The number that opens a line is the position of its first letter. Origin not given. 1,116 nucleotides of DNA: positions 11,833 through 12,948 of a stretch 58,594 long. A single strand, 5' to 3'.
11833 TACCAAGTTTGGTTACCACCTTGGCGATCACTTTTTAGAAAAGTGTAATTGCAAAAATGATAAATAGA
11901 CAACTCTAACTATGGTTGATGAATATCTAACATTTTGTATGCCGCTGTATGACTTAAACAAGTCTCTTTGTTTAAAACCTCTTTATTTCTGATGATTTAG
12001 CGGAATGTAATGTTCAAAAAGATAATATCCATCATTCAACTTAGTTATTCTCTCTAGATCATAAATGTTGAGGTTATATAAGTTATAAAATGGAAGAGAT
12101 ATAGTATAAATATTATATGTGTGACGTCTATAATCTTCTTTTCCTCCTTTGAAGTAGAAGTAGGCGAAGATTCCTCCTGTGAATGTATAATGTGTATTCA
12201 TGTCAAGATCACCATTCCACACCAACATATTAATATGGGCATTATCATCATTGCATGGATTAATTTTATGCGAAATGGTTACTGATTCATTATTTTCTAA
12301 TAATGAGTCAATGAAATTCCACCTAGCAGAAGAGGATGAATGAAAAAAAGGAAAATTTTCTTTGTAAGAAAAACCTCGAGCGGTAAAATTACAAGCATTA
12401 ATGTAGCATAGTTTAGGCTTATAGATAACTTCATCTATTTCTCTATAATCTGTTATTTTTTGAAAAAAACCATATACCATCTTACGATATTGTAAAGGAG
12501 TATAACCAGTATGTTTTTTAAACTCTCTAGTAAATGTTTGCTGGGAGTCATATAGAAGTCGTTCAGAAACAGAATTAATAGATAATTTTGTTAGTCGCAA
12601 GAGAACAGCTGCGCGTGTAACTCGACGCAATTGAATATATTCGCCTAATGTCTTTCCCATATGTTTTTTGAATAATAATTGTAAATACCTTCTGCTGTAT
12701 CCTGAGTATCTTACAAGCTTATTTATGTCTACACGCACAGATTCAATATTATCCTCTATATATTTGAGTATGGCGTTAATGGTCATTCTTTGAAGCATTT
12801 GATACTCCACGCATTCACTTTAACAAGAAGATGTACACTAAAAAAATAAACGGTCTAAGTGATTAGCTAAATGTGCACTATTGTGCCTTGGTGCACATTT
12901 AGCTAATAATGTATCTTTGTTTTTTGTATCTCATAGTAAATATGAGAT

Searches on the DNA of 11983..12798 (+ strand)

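Call 70: search_dna_similar(query=window:11983-12798:+, collection=plasmids, mode=near, max_rows=12, rows=spread)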
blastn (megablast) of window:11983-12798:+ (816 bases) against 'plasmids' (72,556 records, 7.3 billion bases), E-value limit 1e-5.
Records with a match: 48; places in all: 49; records where one place covers at least 80% of the query: 48.
Best place of each record, by identity: >=99% 48.
By first word of the organism name: Escherichia 48.
By predicted mobility (MOB-suite, as given by PLSDB): conjugative 23; non-mobilizable 19; mobilizable 6.
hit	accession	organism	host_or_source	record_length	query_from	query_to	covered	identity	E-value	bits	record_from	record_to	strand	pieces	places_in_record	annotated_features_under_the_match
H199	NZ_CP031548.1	Escherichia coli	pig,cell culture,feces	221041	1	816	100%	100.0%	0e+0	1507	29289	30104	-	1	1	helix-turn-helix transcriptional regulator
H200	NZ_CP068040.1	Escherichia coli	swine,intestinal tract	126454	1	816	100%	100.0%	0e+0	1507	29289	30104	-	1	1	helix-turn-helix transcriptional regulator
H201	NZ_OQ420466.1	Escherichia coli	-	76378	1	816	100%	100.0%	0e+0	1507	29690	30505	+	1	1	helix-turn-helix transcriptional regulator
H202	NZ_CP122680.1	Escherichia coli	Sus scrofa,feces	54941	1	816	100%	100.0%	0e+0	1507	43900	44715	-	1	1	helix-turn-helix transcriptional regulator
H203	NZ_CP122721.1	Escherichia coli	Sus scrofa,feces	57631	1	816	100%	100.0%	0e+0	1507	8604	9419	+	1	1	helix-turn-helix transcriptional regulator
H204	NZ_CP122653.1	Escherichia coli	Sus scrofa,feces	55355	1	816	100%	100.0%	0e+0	1507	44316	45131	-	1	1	helix-turn-helix transcriptional regulator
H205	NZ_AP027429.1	Escherichia coli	Sus scrofa,cell culture,feces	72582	1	816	100%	100.0%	0e+0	1507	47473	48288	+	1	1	helix-turn-helix transcriptional regulator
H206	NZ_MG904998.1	Escherichia coli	pig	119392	1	816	100%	99.9%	0e+0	1502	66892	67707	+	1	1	helix-turn-helix transcriptional regulator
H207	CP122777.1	Escherichia coli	Sus scrofa,feces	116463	1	816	100%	99.9%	0e+0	1502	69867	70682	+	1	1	helix-turn-helix transcriptional regulator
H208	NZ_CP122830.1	Escherichia coli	Sus scrofa,feces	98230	1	816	100%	99.9%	0e+0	1502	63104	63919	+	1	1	helix-turn-helix transcriptional regulator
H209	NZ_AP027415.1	Escherichia coli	Sus scrofa,cell culture,feces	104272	1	816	100%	99.9%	0e+0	1502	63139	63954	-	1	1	helix-turn-helix transcriptional regulator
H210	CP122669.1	Escherichia coli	Sus scrofa,feces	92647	1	816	100%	99.1%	0e+0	1469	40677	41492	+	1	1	helix-turn-helix transcriptional regulator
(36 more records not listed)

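Call 73: search_dna_similar(query=window:11983-12798:+, collection=ecoli_genomes, mode=near, max_rows=40)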
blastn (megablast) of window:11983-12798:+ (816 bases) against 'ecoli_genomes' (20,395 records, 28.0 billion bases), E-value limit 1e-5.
Records with a match: 33; places in all: 33; records where one place covers at least 80% of the query: 33.
Genomes with a match: 33 of 5426; with a place that covers at least 80% of the query: 33. Places per genome that has any: lowest 1, median 1, highest 1. On chromosomes: 0 places; on plasmids: 33.
Best place of each record, by identity: >=99% 33.
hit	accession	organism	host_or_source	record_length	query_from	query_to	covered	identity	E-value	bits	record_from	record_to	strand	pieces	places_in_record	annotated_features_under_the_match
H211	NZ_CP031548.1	Escherichia coli strain cq9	pig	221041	1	816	100%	100.0%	0e+0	1507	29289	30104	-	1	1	helix-turn-helix transcriptional regulator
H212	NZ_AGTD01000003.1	Escherichia coli UMNF18 strain UMNF18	porcine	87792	1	816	100%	100.0%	0e+0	1507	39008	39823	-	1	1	helix-turn-helix transcriptional regulator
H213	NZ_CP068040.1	Escherichia coli strain U90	swine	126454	1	816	100%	100.0%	0e+0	1507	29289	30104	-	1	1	helix-turn-helix transcriptional regulator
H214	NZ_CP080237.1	Escherichia coli O139:H1 strain W13-16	Sus scrofa scrofa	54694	1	816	100%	100.0%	0e+0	1507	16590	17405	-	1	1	helix-turn-helix transcriptional regulator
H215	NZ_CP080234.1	Escherichia coli O139:H1 strain P15-25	Sus scrofa domesticus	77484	1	816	100%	100.0%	0e+0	1507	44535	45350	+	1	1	helix-turn-helix transcriptional regulator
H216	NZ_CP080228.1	Escherichia coli O141:H4 strain P13-6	Sus scrofa domesticus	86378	1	816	100%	100.0%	0e+0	1507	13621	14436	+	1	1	helix-turn-helix transcriptional regulator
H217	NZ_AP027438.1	Escherichia coli strain EC556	Sus scrofa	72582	1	816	100%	100.0%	0e+0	1507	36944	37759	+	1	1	helix-turn-helix transcriptional regulator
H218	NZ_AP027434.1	Escherichia coli strain EC571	Sus scrofa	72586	1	816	100%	100.0%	0e+0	1507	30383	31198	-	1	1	helix-turn-helix transcriptional regulator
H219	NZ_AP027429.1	Escherichia coli strain EC581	Sus scrofa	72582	1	816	100%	100.0%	0e+0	1507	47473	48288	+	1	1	helix-turn-helix transcriptional regulator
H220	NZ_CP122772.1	Escherichia coli strain ETEC1738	Sus scrofa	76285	1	816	100%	100.0%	0e+0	1507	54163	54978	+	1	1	helix-turn-helix transcriptional regulator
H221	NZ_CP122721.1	Escherichia coli strain ETEC1748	Sus scrofa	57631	1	816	100%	100.0%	0e+0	1507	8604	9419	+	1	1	helix-turn-helix transcriptional regulator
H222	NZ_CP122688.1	Escherichia coli strain ETEC4067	Sus scrofa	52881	1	816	100%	100.0%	0e+0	1507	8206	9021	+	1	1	helix-turn-helix transcriptional regulator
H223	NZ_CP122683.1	Escherichia coli strain ETEC4068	Sus scrofa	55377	1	816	100%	100.0%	0e+0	1507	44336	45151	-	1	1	helix-turn-helix transcriptional regulator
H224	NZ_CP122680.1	Escherichia coli strain ETEC4069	Sus scrofa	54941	1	816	100%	100.0%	0e+0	1507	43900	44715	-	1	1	helix-turn-helix transcriptional regulator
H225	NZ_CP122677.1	Escherichia coli strain ETEC4070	Sus scrofa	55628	1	816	100%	100.0%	0e+0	1507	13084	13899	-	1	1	helix-turn-helix transcriptional regulator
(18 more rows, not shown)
